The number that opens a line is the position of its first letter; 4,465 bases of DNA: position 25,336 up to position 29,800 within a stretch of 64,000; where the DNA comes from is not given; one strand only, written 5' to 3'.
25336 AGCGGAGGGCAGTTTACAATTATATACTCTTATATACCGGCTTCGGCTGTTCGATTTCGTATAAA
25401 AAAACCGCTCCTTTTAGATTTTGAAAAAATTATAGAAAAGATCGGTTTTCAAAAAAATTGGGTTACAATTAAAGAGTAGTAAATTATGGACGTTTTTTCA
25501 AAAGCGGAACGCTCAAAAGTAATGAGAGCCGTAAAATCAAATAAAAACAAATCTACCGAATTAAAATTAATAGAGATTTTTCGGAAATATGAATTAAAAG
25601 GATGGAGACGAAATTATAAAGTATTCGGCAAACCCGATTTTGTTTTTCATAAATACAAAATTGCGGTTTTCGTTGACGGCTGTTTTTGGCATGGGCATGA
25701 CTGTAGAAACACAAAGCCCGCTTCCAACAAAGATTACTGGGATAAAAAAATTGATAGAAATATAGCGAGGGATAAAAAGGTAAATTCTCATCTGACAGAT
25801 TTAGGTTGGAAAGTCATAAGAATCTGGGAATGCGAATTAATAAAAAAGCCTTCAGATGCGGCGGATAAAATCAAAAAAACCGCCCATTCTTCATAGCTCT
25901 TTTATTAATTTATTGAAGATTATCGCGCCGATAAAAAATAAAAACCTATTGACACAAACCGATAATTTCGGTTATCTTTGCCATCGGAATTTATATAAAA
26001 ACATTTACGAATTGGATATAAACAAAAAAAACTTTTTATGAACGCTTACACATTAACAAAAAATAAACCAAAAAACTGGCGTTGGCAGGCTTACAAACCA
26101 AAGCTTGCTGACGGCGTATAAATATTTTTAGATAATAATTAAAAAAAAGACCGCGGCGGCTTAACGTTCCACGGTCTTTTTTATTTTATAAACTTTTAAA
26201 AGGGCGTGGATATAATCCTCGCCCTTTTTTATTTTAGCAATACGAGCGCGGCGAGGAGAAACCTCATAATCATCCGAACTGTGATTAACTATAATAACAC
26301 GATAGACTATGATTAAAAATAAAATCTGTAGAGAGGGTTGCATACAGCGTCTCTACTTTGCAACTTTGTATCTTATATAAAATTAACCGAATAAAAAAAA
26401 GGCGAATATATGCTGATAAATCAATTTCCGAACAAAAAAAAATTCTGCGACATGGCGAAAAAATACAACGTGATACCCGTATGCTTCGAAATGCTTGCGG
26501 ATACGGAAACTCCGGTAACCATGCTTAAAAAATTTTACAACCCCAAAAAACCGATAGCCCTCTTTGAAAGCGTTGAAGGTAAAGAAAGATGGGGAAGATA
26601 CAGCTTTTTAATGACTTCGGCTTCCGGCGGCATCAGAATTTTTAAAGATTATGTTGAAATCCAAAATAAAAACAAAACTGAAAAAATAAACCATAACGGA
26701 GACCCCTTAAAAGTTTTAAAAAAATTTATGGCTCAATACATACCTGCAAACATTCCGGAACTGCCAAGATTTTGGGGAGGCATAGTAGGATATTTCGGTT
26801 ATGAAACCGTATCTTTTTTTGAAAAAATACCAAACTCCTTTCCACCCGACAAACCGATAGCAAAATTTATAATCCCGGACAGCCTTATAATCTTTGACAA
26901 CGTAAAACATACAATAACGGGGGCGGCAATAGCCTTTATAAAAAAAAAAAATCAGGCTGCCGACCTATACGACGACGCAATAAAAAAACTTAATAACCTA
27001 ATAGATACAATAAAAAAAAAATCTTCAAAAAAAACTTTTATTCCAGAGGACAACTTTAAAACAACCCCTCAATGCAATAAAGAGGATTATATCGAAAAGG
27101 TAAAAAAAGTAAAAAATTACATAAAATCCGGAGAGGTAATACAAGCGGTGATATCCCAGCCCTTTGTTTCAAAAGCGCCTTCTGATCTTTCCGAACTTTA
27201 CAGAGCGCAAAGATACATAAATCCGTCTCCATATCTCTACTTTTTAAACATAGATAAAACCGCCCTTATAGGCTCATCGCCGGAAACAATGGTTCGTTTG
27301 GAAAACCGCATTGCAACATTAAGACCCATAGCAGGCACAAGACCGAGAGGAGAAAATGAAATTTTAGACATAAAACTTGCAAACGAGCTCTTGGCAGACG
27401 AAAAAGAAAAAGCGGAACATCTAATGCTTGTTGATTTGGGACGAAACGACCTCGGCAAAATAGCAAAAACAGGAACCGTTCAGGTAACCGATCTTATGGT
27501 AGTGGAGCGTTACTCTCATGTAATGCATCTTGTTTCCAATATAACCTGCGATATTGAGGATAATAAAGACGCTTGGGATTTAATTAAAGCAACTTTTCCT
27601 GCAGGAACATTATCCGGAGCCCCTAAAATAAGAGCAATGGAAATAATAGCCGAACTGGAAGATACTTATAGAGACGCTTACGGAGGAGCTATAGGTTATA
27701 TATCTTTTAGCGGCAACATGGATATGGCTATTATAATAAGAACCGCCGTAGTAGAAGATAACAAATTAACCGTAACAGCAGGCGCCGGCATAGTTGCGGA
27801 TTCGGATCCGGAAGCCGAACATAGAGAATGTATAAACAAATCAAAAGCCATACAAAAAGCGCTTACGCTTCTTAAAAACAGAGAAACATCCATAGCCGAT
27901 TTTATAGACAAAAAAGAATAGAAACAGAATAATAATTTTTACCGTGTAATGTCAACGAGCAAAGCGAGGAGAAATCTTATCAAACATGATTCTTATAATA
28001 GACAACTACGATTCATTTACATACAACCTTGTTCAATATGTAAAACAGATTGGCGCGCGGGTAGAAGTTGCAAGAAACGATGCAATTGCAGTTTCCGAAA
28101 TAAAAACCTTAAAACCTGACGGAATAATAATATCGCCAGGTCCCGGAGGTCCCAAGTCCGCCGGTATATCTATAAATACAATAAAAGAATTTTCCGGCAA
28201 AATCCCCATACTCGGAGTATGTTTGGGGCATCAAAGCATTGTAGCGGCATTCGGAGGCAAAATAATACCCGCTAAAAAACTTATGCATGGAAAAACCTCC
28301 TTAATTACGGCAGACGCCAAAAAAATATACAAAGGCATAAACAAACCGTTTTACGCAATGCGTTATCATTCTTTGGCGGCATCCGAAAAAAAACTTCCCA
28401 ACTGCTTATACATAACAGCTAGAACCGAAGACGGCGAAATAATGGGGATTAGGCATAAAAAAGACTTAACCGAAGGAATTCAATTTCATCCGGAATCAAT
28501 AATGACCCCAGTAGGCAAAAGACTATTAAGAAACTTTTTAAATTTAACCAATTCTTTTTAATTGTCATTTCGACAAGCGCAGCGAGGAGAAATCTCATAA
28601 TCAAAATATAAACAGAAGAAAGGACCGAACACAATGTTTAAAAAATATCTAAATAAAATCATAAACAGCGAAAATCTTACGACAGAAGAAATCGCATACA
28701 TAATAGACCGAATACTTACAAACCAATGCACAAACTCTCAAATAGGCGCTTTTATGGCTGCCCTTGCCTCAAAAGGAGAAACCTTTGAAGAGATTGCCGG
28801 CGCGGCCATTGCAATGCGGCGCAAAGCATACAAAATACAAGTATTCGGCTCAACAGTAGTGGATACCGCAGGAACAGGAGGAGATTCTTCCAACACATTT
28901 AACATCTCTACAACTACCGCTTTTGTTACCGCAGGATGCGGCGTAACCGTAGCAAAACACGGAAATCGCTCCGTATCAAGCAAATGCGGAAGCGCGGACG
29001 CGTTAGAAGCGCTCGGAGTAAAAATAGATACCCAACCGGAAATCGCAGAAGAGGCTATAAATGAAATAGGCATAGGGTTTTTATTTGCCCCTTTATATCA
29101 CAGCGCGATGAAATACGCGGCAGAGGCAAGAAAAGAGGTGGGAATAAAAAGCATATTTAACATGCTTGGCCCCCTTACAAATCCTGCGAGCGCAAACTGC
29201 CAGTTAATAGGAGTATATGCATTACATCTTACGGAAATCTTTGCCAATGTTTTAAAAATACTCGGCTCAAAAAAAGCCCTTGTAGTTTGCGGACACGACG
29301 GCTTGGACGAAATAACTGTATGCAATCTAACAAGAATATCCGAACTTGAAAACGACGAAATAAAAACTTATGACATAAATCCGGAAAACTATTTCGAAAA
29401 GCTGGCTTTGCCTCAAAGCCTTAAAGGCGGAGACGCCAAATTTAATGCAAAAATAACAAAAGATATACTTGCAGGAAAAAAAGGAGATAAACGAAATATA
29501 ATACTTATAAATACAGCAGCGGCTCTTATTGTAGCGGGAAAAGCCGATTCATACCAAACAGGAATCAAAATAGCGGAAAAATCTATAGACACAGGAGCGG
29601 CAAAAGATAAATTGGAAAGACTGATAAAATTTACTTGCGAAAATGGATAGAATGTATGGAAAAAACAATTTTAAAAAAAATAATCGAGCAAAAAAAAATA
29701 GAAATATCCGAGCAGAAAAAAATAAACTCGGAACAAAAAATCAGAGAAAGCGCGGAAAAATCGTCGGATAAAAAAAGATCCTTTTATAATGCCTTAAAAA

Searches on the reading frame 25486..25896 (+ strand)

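Call 67: search_protein_families(library=pfam, proteins=[window:25486-25896:+], max_evalue=0.00001)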
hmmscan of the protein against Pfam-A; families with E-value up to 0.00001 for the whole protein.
window:25486-25896:+ (136 aa): 2 families
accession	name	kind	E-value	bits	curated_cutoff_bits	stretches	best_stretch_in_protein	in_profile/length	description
PF03852.21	Vsr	-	1.7e-23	82.7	27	1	1-74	1-73/74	DNA mismatch endonuclease Vsr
PF18741.7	MTES_1575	-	1.2e-06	28.9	38.2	0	90-131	53-94/96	REase_MTES_1575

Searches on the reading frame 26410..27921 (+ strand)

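Call 67: search_protein_families(library=pfam, proteins=[window:26410-27921:+], max_evalue=0.00001)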
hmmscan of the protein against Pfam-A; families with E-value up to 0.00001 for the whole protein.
window:26410-27921:+ (503 aa): 2 families
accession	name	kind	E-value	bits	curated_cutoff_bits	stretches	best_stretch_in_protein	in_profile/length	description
PF00425.24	Chorismate_bind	-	1.4e-87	294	27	1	224-477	2-257/257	chorismate binding enzyme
PF04715.19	Anth_synt_I_N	-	6.2e-29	101.5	23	1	31-169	1-138/140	Anthranilate synthase component I, N terminal region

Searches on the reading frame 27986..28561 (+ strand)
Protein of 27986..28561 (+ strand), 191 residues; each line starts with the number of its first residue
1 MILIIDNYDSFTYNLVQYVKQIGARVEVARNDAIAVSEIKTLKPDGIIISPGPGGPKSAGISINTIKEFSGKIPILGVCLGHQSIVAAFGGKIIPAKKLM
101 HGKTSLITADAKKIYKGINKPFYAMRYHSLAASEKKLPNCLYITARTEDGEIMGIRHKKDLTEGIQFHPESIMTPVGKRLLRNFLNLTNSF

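Call 67: search_protein_families(library=pfam, proteins=[window:27986-28561:+], max_evalue=0.00001)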
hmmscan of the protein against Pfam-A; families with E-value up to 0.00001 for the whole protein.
window:27986-28561:+ (191 aa): 2 families
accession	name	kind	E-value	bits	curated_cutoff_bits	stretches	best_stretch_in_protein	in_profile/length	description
PF00117.34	GATase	-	9.6e-62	208.5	22.8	1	3-185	1-187/190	Glutamine amidotransferase class-I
PF07722.19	Peptidase_C26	-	1.9e-09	38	20.5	1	70-170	103-219/219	Peptidase C26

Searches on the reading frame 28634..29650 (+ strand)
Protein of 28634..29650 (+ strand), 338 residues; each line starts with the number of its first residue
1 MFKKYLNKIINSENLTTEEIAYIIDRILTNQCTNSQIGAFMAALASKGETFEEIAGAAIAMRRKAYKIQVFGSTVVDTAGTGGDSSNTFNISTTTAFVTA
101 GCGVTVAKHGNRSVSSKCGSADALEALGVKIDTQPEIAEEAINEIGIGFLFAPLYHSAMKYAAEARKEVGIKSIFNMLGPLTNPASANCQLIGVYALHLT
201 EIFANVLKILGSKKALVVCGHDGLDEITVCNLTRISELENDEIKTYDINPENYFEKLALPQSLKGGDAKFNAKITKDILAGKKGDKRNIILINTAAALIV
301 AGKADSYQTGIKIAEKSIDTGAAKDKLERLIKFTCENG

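Call 67: search_protein_families(library=pfam, proteins=[window:28634-29650:+], max_evalue=0.00001)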
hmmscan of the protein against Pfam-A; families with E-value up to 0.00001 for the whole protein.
window:28634-29650:+ (338 aa): 2 families
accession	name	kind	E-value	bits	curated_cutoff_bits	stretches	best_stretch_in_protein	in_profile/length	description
PF00591.27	Glycos_transf_3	-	3.5e-86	289.4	27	1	74-323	3-252/253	Glycosyl transferase family, a/b domain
PF02885.22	Glycos_trans_3N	-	1.7e-20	73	26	1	3-65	1-63/63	Glycosyl transferase family, helical bundle domain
